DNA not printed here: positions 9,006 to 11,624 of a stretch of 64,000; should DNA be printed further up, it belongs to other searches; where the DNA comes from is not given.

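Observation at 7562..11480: AT-rich island carrying a two-gene module of tandem STAND-like P-loop NTPases, one with wHTH plus TPR: a candidate undescribed defence or signalling system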

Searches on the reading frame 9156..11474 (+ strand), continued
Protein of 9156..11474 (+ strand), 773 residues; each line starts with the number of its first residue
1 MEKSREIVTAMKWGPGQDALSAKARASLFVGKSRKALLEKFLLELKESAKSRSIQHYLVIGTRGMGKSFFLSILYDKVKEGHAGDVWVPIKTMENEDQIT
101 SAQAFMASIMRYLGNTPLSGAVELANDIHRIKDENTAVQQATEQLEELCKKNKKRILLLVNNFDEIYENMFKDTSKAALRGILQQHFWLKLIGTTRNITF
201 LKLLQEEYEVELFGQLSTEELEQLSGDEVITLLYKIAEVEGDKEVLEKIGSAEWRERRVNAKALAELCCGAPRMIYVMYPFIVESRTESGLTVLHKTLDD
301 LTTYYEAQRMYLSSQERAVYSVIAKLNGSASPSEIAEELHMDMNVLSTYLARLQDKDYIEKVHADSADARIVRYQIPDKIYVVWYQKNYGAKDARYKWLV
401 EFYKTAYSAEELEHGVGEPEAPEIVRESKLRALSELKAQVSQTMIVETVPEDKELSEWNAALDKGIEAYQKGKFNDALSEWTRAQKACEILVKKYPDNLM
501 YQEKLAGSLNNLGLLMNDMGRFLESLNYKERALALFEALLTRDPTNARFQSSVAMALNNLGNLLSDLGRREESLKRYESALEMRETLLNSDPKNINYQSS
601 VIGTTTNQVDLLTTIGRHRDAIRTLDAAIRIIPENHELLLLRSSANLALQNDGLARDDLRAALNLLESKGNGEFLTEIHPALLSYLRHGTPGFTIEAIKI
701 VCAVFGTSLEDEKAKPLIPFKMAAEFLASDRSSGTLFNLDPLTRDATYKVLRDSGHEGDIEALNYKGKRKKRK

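Call 78: search_solved_structures(query=A4, max_evalue=0.01)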
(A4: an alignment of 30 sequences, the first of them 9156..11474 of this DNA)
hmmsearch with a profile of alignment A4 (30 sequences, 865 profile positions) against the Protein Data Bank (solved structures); distinct sequences matched with E-value up to 0.01: 475 (the best 60 are shown).
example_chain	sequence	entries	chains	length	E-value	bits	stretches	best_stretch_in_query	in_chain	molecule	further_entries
9qhb_A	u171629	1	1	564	2.3e-168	565.6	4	524-706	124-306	Engineered tetratricopeptide repeat protein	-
8bu0_A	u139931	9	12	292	5.4e-88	299.7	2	524-689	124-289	Consensus tetratricopeptide repeat protein | Crystal structure of an 8-repeat consensus TPR superhelix with Zinc. | Monomer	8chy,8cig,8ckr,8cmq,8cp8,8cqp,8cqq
9qhc_A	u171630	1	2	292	5.1e-80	273.3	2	542-701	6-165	Engineered tetratricopeptide repeat protein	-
7ntf_A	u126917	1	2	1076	7.7e-65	223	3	524-720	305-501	Isoform 1 of UDP-N-acetylglucosamine--peptide N-acetylglucosaminyltransferase 110 kDa subu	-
7yeh_B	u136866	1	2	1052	1.9e-63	218.4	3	525-720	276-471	UDP-N-acetylglucosamine--peptide N-acetylglucosaminyltransferase 110 kDa subunit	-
7yea_A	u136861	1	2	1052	3e-63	217.8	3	524-720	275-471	UDP-N-acetylglucosamine--peptide N-acetylglucosaminyltransferase 110 kDa subunit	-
7y4i_A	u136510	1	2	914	8.3e-60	206.4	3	491-688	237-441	Probable UDP-N-acetylglucosamine--peptide N-acetylglucosaminyltransferase SPINDLY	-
7qdr_B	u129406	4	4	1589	3.6e-58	201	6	492-687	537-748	Tetratricopeptide repeat protein 37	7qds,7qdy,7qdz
9g8o_B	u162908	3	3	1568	5.7e-58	200.3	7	492-687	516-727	Superkiller complex protein 3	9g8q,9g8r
8dtf_A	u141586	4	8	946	3.6e-56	194.4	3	526-688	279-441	Probable UDP-N-acetylglucosamine--peptide N-acetylglucosaminyltransferase SPINDLY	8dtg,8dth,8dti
1w3b_A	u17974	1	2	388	5.8e-54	187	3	524-657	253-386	UDP-N-ACETYLGLUCOSAMINE--PEPTIDE N-ACETYLGLUCOSAMINYLTRANSFERASE 110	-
6eou_A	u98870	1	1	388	6.2e-54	187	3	524-657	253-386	UDP-N-acetylglucosamine--peptide N-acetylglucosaminyltransferase 110 kDa subunit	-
5g04_F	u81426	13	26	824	2.8e-40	141.8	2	510-705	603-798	CELL DIVISION CYCLE PROTEIN 27 HOMOLOG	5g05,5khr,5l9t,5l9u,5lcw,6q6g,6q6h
6xt9_D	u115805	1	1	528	4.9e-40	141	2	454-705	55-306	Bardet-Biedl syndrome 4 protein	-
8ch0_A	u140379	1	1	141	1.9e-39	139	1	542-676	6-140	Consensus tetratricopeptide repeat protein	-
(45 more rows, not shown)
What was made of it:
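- Tried and rejected: It was swamped by TPR proteins (call 78).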

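Call 112: list_cluster_members(proteins=[window:9156-11474:+, window:7726-9135:+, L117:9178-11274:+, L117:7995-9185:+])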
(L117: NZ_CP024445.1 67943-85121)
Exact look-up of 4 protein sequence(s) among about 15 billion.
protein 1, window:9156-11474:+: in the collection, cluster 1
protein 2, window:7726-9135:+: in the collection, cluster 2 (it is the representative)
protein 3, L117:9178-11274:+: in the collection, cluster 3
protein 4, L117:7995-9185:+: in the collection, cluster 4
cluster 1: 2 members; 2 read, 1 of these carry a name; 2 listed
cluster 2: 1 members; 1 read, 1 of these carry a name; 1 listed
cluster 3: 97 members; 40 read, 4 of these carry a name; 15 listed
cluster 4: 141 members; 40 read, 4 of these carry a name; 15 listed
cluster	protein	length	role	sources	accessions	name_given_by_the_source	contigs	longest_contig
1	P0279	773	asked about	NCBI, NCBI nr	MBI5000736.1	MAG: tetratricopeptide repeat protein [Euryarchaeota archaeon] | tetratricopeptide repeat protein [Euryarchaeota archaeon]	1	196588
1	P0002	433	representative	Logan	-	-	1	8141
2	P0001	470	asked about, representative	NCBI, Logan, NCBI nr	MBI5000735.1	MAG: AAA family ATPase [Euryarchaeota archaeon] | AAA family ATPase [Euryarchaeota archaeon]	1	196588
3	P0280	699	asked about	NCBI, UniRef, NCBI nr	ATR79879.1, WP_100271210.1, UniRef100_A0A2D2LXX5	hypothetical protein [Moraxella osloensis] | Uncharacterized protein n=1 Tax=Faucicola osloensis TaxID=34062 RepID=A0A2D2LXX5_FAUOS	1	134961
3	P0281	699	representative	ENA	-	-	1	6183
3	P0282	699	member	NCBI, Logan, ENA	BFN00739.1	hypothetical protein MOXK02_22970 (plasmid) [Moraxella sp. K02]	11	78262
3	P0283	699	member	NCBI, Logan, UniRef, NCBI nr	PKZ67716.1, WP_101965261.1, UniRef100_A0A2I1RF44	hypothetical protein CYJ96_12380 [Moraxella osloensis] | Uncharacterized protein n=1 Tax=Faucicola osloensis TaxID=34062 RepID=A0A2I1RF44_FAUOS | hypothetical protein [Moraxella osloensis]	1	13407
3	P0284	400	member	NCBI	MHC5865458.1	ATP-binding protein, partial [Streptococcus pyogenes]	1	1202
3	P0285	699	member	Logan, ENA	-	-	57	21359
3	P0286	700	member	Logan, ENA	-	-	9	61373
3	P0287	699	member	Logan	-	-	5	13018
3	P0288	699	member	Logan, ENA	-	-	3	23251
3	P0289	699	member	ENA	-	-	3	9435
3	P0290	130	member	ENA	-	-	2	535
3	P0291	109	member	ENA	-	-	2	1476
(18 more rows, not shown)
